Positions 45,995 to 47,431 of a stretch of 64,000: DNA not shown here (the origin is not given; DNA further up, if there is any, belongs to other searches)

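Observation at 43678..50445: Visibly lower-GC block encoding an Arn-like set: ArnE/ArnF-like flippase pair, FemAB-like GNAT, class-III aminotransferase, HAD phosphatase, alpha/beta hydrolase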

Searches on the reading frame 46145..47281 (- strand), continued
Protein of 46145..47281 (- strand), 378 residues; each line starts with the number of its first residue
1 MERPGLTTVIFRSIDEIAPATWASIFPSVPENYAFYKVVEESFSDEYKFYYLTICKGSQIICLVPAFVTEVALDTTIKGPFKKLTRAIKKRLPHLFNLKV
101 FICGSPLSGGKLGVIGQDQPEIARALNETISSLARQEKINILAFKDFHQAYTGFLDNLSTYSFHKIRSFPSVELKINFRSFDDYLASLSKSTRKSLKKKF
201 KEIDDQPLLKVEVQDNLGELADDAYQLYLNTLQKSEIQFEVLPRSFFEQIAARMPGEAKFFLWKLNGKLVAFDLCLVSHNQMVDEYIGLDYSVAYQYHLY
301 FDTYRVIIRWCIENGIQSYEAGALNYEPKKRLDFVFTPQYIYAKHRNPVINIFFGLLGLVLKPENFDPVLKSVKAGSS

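Call 59: search_protein_families(library=ncbifam, proteins=[L026:8738-9949:-, L003:5929-7773:-, L029:13753-14958:-, L029:12965-13756:-, L003:9917-10852:-, L003:15029-16270:-, L027:7565-8938:-], max_evalue=0.00001)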
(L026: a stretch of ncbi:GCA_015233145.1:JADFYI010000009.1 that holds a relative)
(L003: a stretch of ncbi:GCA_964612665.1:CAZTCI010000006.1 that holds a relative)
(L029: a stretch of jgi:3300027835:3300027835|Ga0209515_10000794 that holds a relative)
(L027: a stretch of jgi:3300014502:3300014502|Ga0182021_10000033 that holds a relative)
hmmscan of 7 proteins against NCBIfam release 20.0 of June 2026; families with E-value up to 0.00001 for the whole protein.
L026:8738-9949:- (403 aa): 7 families
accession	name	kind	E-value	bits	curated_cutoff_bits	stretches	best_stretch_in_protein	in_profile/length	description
TIGR03588.1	PseC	equivalog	3.1e-34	118.5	423.5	1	33-201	35-206/380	UDP-4-amino-4,6-dideoxy-N-acetyl-beta-L-altrosamine transaminase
TIGR04181.1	NHT_00031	hypoth_equivalog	9.5e-32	110.2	420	2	32-199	34-214/359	LegC family aminotransferase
NF008658.2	PRK11658.1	equivalog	4.1e-27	94.8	631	1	32-200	37-201/379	UDP-4-amino-4-deoxy-L-arabinose aminotransferase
NF008687.0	PRK11706.1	equivalog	1.3e-26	93.2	375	1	34-198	37-198/375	dTDP-4-amino-4,6-dideoxygalactose transaminase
NF011936.0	PRK15407.1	equivalog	8.7e-22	77.4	423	1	30-198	67-240/440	lipopolysaccharide biosynthesis protein RfbH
TIGR02379.1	ECA_wecE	subfamily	7.2e-21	74.4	434.85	1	39-198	42-199/376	dTDP-4-amino-4,6-dideoxy-D-glucose transaminase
TIGR04427.1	PLP_DesI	equivalog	1.1e-20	74.1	650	1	41-200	65-219/390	dTDP-4-dehydro-6-deoxyglucose aminotransferase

L003:5929-7773:- (614 aa): 9 families
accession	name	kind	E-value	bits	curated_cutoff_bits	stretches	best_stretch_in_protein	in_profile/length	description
TIGR03938.2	deacetyl_PgaB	equivalog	8.7e-31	106.9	321.9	1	388-508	5-144/621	poly-beta-1,6-N-acetyl-D-glucosamine N-deacetylase PgaB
TIGR03933.1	PIA_icaB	equivalog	1.9e-27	96.4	248.35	1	404-589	34-231/245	intercellular adhesin biosynthesis polysaccharide N-deacetylase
NF011177.0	PRK14582.1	equivalog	5.9e-17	61.2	923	1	379-510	44-189/671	poly-beta-1,6-N-acetyl-D-glucosamine N-deacetylase PgaB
NF011176.0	PRK14581.1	equivalog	3.4e-16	58.5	1091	1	379-511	44-190/673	poly-beta-1,6-N-acetyl-D-glucosamine N-deacetylase PgaB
TIGR02764.1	spore_ybaN_pdaB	equivalog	1.3e-13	51.1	237.4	1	442-570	5-129/191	polysaccharide deacetylase family sporulation protein PdaB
TIGR02884.1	spore_pdaA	equivalog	5.9e-13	49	298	1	440-563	34-154/224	delta-lactam-biosynthetic de-N-acetylase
TIGR04243.1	nodulat_NodB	equivalog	4e-09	36.2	240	1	443-564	2-120/197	chitooligosaccharide deacetylase NodB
TIGR02873.1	spore_ylxY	hypoth_equivalog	1.4e-07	31.1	391.5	1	445-563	87-201/268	probable sporulation protein, polysaccharide deacetylase family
NF045820.1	PgAcgDacpgdA_Strep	equivalog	7e-07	28.4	800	1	436-557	261-378/463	peptidoglycan-N-acetylglucosamine deacetylase PgdA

L029:13753-14958:- (401 aa): 1 family
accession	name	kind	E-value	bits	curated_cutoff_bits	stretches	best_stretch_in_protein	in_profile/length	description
NF047440.1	LA3751_2_3_fam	subfamily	1.1e-11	44.3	200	1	78-241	81-247/460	LA_3751/LA_3752 family putative glycosyltransferase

L029:12965-13756:- (263 aa): 9 families
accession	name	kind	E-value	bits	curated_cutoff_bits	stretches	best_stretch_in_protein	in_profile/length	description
TIGR03938.2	deacetyl_PgaB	equivalog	1.7e-33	115.8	321.9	1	37-157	5-144/621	poly-beta-1,6-N-acetyl-D-glucosamine N-deacetylase PgaB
TIGR03933.1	PIA_icaB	equivalog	9.2e-24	84.3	248.35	1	51-238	32-231/245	intercellular adhesin biosynthesis polysaccharide N-deacetylase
NF011177.0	PRK14582.1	equivalog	9.3e-19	67.1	923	1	28-157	44-187/671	poly-beta-1,6-N-acetyl-D-glucosamine N-deacetylase PgaB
NF011176.0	PRK14581.1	equivalog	4.6e-17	61.4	1091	1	28-160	44-190/673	poly-beta-1,6-N-acetyl-D-glucosamine N-deacetylase PgaB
TIGR02884.1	spore_pdaA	equivalog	1.5e-16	60.8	298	1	91-216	36-158/224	delta-lactam-biosynthetic de-N-acetylase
TIGR02764.1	spore_ybaN_pdaB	equivalog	2.3e-15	56.9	237.4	1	91-213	5-123/191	polysaccharide deacetylase family sporulation protein PdaB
TIGR04243.1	nodulat_NodB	equivalog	6.6e-09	35.5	240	1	92-213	2-120/197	chitooligosaccharide deacetylase NodB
NF045820.1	PgAcgDacpgdA_Strep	equivalog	1.7e-06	27.1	800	0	89-204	265-376/463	peptidoglycan-N-acetylglucosamine deacetylase PgdA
TIGR02873.1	spore_ylxY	hypoth_equivalog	1.8e-06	27.4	391.5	1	74-207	67-196/268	probable sporulation protein, polysaccharide deacetylase family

L003:9917-10852:- (311 aa): 0 families

L003:15029-16270:- (413 aa): 21 families
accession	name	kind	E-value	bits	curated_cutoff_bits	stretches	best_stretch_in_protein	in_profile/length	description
TIGR03150.1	fabF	equivalog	1.1e-165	551.2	493.75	1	3-408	1-406/407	beta-ketoacyl-ACP synthase II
NF005589.0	PRK07314.1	subfamily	6e-164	545.7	387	1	2-410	3-411/413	beta-ketoacyl-ACP synthase II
NF004970.0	PRK06333.1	subfamily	4.1e-134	447.6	525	1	2-410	3-421/424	beta-ketoacyl-ACP synthase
NF006274.0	PRK08439.1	equivalog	3.8e-128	427.7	621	1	3-410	2-405/406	beta-ketoacyl-ACP synthase II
NF006434.0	PRK08722.1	equivalog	1.6e-123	412.7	759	1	2-410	3-413/414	beta-ketoacyl-ACP synthase II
NF005076.0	PRK06501.1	equivalog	8.1e-97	324.8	629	2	137-410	149-422/425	beta-ketoacyl-ACP synthase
NF005935.0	PRK07967.1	equivalog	5.6e-95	318.6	630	1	3-410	2-403/406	beta-ketoacyl-ACP synthase I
NF006587.0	PRK09116.1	equivalog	4.1e-92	309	470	1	3-410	2-406/408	beta-ketoacyl-ACP synthase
NF005916.1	PRK07910.1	equivalog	1.6e-90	304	560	1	4-410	13-417/418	KasA/KasB family beta-ketoacyl-ACP synthase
NF006618.0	PRK09185.1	subfamily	2.7e-74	250.6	407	1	3-410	3-392/394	beta-ketoacyl-ACP synthase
NF004618.0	PRK05952.1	equivalog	3.8e-74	249.9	455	1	4-410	3-382/384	beta-ketoacyl-ACP synthase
NF005490.0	PRK07103.1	equivalog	1e-70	238.9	445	1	2-409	3-411/414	polyketide beta-ketoacyl:acyl carrier protein synthase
NF058662.1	cispenta_AmcF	equivalog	2.8e-64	217.4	325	1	5-409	2-368/369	cispentacin biosynthesis acyltransferase subunit AmcF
NF045894.1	PKS_plus_SDR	equivalog_domain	1.5e-38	132.1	1740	1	78-376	95-384/1515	type I polyketide synthase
NF040607.1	mycolic_Pks13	equivalog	6.3e-36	123.3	2100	1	67-407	182-522/1680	polyketide synthase Pks13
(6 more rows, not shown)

L027:7565-8938:- (457 aa): 3 families
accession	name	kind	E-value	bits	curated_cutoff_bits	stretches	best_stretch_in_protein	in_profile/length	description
TIGR04000.1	thiol_BshB2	equivalog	1.3e-09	38.1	195.25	0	37-131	2-86/217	bacillithiol biosynthesis deacetylase BshB2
TIGR04001.1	thiol_BshB1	equivalog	2.1e-08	34.2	182.5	0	38-76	4-42/226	bacillithiol biosynthesis deacetylase BshB1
NF002557.0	PRK02122.1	subfamily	2e-07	29.6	384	0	35-75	370-410/653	glucosamine-6-phosphate deaminase-like protein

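Call 68: search_protein_representatives(protein=window:46145-47281:-)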
Query: 378 residues. Proteins with E-value up to 0.001 (for the whole library): 2449; up to 1e-10: 1133; up to 1e-30: 169. The best 150 are listed.
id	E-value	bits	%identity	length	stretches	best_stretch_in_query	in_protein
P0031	6.5e-119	413.8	51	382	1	4-372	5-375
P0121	8.7e-118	410.1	49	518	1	6-372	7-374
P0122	5.9e-108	377.7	44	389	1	7-372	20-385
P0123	9.0e-98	344.2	44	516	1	10-374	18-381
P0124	1.2e-92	327.4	40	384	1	6-374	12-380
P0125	2.4e-91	323.1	40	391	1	6-373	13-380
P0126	1.3e-88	314.1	41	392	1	6-377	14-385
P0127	8.6e-87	308.1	39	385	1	10-373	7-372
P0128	4.9e-83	295.8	98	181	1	1-139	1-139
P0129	1.5e-82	294.1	38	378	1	5-376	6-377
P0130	1.1e-77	278.1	52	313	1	134-375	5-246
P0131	2.1e-75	270.6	38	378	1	8-374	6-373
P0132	1.1e-73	265.0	38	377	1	6-370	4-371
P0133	3.9e-70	253.3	38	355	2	95-367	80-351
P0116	2.4e-68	247.4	53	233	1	166-375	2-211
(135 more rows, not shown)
